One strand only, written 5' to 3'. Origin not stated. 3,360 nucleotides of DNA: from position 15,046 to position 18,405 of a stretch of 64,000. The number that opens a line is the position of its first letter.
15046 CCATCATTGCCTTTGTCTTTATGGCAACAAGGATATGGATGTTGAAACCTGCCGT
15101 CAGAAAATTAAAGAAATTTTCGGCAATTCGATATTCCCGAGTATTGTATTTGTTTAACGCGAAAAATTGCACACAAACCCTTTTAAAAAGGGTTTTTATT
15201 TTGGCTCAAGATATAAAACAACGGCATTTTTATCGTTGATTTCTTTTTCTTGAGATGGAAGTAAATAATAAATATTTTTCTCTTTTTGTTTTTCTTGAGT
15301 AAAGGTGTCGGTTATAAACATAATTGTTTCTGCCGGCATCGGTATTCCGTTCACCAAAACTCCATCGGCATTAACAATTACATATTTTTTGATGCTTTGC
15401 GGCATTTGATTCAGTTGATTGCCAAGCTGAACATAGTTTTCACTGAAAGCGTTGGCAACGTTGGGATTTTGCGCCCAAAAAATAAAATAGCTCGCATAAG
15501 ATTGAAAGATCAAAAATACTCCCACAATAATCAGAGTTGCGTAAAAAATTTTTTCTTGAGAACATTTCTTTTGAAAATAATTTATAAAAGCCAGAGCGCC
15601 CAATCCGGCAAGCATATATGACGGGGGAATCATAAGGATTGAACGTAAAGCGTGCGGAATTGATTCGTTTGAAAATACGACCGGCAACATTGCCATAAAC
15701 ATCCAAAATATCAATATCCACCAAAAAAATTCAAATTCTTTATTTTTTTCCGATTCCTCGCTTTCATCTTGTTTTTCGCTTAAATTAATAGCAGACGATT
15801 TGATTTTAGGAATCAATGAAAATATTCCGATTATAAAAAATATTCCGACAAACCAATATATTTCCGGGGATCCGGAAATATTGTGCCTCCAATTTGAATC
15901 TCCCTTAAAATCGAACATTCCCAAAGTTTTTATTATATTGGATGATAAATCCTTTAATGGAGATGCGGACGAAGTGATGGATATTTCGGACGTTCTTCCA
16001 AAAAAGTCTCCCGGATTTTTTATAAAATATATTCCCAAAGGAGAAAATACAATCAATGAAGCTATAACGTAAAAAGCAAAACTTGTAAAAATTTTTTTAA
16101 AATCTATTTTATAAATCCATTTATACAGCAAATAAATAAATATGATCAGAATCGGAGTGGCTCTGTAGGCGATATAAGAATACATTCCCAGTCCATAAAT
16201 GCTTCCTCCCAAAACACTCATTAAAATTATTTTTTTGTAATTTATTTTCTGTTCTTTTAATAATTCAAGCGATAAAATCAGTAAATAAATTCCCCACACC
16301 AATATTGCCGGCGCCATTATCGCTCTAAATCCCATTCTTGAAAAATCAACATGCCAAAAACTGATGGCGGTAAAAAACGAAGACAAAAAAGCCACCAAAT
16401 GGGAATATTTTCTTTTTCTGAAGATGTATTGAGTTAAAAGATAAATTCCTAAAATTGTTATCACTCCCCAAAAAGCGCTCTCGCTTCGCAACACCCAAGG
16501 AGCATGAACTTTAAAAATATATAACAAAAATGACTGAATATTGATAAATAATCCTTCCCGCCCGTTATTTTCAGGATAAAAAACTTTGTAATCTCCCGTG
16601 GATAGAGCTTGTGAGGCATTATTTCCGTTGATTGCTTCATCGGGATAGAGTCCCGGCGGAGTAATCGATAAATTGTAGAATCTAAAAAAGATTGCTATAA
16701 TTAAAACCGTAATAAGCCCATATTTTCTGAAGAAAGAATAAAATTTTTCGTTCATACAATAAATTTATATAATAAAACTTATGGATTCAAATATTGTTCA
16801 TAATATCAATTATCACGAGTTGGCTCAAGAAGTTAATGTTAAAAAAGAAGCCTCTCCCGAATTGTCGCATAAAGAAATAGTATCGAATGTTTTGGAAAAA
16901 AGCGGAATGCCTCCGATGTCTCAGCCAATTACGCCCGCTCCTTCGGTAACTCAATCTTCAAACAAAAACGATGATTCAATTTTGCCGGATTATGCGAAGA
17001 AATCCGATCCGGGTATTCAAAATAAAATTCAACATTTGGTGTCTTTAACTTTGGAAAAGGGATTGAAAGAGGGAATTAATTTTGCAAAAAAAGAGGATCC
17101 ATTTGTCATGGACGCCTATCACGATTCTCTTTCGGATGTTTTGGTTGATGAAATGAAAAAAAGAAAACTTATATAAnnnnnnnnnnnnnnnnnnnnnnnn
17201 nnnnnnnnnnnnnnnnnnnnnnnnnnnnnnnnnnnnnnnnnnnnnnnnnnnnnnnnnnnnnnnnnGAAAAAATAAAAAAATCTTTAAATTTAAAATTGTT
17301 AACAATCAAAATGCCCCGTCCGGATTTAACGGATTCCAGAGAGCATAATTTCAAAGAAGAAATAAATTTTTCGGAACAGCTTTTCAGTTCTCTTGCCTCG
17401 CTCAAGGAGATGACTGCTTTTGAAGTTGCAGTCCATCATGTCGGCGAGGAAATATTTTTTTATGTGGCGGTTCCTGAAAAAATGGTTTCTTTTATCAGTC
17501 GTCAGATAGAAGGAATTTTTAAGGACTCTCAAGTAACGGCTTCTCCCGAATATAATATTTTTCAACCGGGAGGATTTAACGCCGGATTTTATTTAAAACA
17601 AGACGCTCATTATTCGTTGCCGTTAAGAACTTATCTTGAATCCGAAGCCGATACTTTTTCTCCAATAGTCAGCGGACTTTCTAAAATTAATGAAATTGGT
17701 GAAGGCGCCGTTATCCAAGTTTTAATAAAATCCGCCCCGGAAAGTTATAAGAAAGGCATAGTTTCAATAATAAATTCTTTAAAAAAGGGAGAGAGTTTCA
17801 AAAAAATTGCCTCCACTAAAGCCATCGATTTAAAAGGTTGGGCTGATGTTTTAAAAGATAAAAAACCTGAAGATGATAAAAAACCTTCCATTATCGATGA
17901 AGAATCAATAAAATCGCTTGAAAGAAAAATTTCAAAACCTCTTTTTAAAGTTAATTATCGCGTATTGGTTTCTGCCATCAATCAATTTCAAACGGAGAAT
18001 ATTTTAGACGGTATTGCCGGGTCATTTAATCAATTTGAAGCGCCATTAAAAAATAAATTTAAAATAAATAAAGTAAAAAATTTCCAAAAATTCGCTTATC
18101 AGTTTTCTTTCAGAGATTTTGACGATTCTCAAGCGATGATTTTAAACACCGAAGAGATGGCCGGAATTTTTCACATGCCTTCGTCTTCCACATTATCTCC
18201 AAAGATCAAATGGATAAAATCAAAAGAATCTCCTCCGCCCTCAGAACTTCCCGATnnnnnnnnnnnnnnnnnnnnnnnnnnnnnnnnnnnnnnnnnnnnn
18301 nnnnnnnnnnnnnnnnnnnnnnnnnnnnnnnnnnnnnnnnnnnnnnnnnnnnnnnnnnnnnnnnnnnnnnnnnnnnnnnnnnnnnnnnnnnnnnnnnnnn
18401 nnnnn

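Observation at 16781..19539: Solitary membrane-anchored VirD4/TraG-like (T4 coupling protein-type) ATPase with a coupled upstream small gene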

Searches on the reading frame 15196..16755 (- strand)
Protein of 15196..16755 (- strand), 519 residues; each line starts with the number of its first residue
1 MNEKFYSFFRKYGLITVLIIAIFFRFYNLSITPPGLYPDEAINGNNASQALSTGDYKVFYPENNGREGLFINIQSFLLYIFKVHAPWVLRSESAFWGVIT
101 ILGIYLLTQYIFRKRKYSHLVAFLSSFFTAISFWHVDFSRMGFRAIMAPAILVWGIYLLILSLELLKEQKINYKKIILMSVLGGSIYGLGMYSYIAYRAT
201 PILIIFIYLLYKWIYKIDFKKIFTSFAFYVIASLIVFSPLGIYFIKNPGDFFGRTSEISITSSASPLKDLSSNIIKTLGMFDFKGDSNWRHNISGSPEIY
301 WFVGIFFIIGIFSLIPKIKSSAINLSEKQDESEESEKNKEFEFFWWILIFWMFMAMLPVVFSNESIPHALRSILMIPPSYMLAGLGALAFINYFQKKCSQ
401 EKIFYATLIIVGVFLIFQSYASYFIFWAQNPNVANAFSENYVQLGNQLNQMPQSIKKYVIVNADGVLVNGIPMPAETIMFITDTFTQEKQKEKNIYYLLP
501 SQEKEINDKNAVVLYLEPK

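Call 39: search_protein_families(library=pfam, proteins=[window:15196-16755:-], max_evalue=0.001)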
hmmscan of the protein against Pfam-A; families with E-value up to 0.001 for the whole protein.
window:15196-16755:- (519 aa): 0 families

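Call 87: search_protein_families(library=padloc, proteins=[window:15196-16755:-], max_evalue=0.01)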
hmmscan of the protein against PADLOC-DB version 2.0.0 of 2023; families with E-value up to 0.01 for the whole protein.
window:15196-16755:- (519 aa): 0 families

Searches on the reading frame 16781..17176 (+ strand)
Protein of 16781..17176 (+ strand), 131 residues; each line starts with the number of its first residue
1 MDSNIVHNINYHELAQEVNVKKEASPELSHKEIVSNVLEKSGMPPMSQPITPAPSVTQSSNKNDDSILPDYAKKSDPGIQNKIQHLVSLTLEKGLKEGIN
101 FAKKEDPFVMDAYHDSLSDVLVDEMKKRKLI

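Call 3: search_protein_families(library=pfam, proteins=[window:16781-17176:+], max_evalue=1)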
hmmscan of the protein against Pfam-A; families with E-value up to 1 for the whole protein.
window:16781-17176:+ (131 aa): 1 family
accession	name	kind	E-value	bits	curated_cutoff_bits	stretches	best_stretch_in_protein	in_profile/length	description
PF10044.14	LIN52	-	0.09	14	22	1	45-99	27-81/93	Retinal tissue protein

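Call 4: search_protein_families(library=ncbifam, proteins=[window:16781-17176:+], max_evalue=1)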
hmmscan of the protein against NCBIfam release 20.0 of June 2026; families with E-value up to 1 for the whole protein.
window:16781-17176:+ (131 aa): 2 families
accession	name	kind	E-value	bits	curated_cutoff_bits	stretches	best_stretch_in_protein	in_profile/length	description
NF003162.0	PRK04140.1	equivalog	0.028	13.5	263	1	1-87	178-262/317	transcriptional regulator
NF041859.1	silencer_MvaTU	equivalog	0.068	13.3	75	1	73-121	8-55/120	histone-like nucleoid-structuring protein, MvaT/MvaU family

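Call 81: find_homologous_proteins(query=A3, max_evalue=0.001)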
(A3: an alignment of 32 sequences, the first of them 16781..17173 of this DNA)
Query A3 (32 sequences) (131 aa, profile of the alignment): 345 proteins with E <= 0.001 among 6757 candidates; the best 120 are listed.
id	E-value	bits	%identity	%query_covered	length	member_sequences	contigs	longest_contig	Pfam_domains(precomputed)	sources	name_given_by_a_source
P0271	5.2e-28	116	53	98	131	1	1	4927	-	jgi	jgi:dsRNA-specific ribonuclease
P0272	9.9e-27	112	50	98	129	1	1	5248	-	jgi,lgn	jgi:hypothetical protein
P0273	1.2e-26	112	49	98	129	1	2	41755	-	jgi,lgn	jgi:hypothetical protein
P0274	6.0e-26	110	100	100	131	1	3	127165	-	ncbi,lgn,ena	-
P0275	5.3e-25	107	67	100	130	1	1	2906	-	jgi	jgi:hypothetical protein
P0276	6.0e-25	106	33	63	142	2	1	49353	-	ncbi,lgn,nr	ncbi:MAG: hypothetical protein Q8Q10_03755 [bacterium]|nr:hypothetical protein [bacterium]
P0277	7.1e-25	106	28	63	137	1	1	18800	-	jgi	jgi:hypothetical protein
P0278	7.5e-25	106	36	40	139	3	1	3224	-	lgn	-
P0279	2.0e-24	105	62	100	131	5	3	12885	-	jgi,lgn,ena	-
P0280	2.2e-24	105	24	63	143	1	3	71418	-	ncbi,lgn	-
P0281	2.4e-24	104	24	63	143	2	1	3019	-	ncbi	-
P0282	2.4e-24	104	61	100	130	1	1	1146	-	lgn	-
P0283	4.1e-24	104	38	40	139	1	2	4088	-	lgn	-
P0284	4.3e-24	104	26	85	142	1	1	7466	-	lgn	-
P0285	5.0e-24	103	34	40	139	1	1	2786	-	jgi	jgi:hypothetical protein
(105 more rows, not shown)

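Call 82: search_protein_families(library=pfam, alignment_id=A3, max_evalue=1)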
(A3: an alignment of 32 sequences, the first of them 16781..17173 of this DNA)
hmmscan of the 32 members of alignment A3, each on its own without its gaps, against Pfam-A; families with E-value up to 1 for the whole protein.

A. member 1, window:16781-17173:+ (131 aa): 1 family
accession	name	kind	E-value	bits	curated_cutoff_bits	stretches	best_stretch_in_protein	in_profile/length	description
PF10044.14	LIN52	-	0.09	14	22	1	45-99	27-81/93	Retinal tissue protein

B. families by the number of members that match (of 32 scanned): 64 families (the first 25 are shown)
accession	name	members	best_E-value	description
PF16326.10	ABC_tran_CTD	3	0.023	ABC transporter C-terminal domain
PF18554.7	PheRS_DBD2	2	0.0021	PheRS DNA binding domain 2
PF01649.23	Ribosomal_S20p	2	0.051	Ribosomal protein S20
PF10044.14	LIN52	2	0.063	Retinal tissue protein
PF17089.10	YjbT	2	0.1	Uncharacterised protein family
PF03194.20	LUC7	2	0.18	LUC7 N_terminus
PF14127.11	DUF4294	1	0.0008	Domain of unknown function (DUF4294)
PF25746.1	Phage_Repressor_c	1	0.0019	Streptomyces phage repressor protein c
PF21117.3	MRB1590_C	1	0.0035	MRB1590 C-terminal domain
PF10057.14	MpsC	1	0.012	Na+-translocating membrane potential-generating system (MpsC)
PF24362.2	DUF7518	1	0.013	Family of unknown function (DUF7518)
PF10752.14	DUF2533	1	0.014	Protein of unknown function (DUF2533)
PF15188.11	CCDC-167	1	0.015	Coiled-coil domain-containing protein 167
PF16006.10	NUSAP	1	0.018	Nucleolar and spindle-associated protein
PF10232.14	Med8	1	0.018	Mediator of RNA polymerase II transcription complex subunit 8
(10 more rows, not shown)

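Call 87: search_protein_families(library=padloc, proteins=[window:16781-17176:+], max_evalue=0.01)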
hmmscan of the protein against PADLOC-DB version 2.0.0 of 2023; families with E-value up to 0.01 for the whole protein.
window:16781-17176:+ (131 aa): 0 families

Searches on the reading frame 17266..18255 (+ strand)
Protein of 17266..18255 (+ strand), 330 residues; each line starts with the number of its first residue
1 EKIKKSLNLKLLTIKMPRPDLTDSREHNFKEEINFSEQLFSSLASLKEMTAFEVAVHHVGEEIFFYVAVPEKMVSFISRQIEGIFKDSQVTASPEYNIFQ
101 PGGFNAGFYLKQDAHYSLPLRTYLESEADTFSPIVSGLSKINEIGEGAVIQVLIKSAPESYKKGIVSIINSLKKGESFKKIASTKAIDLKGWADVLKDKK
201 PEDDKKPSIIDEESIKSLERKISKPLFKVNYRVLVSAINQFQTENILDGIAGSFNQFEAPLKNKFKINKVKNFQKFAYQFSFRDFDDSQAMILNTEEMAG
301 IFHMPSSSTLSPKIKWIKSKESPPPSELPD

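Call 36: search_protein_representatives(protein=window:17266-18255:+)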
Query: 330 residues. Proteins with E-value up to 0.001 (for the whole library): 1072; up to 1e-10: 500; up to 1e-30: 96. The best 150 are listed.
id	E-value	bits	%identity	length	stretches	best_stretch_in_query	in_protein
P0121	2.9e-87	309.2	46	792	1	2-329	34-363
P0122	8.4e-79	281.4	45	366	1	5-329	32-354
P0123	1.3e-73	264.4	40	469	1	5-328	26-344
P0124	3.0e-68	246.7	57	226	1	53-275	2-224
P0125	2.6e-67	243.6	49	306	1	1-269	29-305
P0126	3.3e-65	236.8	46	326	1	3-315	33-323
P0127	4.4e-65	236.4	46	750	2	2-179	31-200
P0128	3.3e-61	223.6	39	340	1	5-307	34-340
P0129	6.6e-61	222.6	40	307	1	5-278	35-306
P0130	5.3e-58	213.1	44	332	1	7-287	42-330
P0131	3.4e-57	210.4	41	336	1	6-286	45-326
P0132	3.7e-56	207.0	40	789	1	2-328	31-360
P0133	4.6e-56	206.7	38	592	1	32-329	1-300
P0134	1.2e-54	202.0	39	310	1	3-283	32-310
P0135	1.4e-53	198.5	46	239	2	28-161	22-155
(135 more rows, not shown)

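Call 50: predict_structure(alignment_id=A2)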
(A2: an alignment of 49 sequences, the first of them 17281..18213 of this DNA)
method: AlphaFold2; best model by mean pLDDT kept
length: 311 residues; sequences in the alignment: 49
mean_pLDDT: 84.7   pTM: 0.84
mean pLDDT of the five models: 84.7, 84.5, 84.3, 83.2, 83.1
residues with pLDDT >= 90: 181; 70-90: 83; 50-70: 22; < 50: 25
segments of 3 or more residues with pLDDT < 50: 181-204
pLDDT, mean of each block of 10 residues (from residue 1): 86 61 83 93 93 88 95 94 93 93 94 89 89 78 96 93 88 70 45 39 60 92 97 94 93 86 95 94 94 93 70 76
secondary structure, 60 per line:
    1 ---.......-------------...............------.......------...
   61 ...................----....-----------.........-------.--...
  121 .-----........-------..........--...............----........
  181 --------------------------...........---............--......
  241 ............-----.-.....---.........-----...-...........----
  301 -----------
elements in order: E4-10 H24-38 E45-51 E58-65 H66-79 E84-87 E99-107 H118-121 H127-134 E142-151 H154-168 H173-180 H207-217 E221-232 H235-252 E260-264 H268-276 E286-289 H290-296
